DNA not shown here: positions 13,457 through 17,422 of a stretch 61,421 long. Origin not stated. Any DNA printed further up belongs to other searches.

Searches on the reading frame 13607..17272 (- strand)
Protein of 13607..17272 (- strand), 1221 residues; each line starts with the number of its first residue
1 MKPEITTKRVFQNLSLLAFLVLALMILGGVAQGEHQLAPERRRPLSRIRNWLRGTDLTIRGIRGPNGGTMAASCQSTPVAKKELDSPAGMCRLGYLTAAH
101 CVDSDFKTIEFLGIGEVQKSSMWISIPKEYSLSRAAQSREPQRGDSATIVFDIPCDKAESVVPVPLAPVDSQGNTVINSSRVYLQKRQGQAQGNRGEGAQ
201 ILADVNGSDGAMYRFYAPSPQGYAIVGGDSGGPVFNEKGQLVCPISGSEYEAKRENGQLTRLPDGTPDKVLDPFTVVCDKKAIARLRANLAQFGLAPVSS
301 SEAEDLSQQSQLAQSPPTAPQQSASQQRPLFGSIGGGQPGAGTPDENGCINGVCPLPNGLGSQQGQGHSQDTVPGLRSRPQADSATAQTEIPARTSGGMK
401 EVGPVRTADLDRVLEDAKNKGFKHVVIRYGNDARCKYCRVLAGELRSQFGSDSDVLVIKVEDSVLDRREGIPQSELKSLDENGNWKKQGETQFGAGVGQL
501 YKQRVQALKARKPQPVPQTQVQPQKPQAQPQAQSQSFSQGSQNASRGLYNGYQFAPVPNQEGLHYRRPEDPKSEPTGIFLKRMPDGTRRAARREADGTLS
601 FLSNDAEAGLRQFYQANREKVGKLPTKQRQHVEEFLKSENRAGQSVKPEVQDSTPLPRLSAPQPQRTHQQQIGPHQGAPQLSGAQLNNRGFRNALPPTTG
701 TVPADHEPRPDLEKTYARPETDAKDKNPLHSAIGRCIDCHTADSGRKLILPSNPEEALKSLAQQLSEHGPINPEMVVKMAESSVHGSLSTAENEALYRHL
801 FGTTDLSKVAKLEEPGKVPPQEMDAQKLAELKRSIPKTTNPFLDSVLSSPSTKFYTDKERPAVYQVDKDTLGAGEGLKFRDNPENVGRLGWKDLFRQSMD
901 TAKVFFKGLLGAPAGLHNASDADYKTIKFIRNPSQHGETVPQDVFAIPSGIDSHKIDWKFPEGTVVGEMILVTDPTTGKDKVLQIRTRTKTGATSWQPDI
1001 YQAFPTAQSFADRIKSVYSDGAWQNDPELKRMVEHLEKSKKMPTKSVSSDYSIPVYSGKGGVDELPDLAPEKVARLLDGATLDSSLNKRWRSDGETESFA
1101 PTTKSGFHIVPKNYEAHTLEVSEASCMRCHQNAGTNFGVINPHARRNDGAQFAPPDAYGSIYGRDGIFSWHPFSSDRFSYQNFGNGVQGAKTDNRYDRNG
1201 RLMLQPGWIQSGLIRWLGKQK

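Call 79: search_protein_families(library=pfam, proteins=[window:13607-17272:-], max_evalue=0.001)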
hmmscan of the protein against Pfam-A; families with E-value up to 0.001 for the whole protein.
window:13607-17272:- (1221 aa): 1 family
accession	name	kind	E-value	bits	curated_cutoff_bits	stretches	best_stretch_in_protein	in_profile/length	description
PF00089.32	Trypsin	-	2.7e-05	24.5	20.6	1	96-255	38-205/220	Trypsin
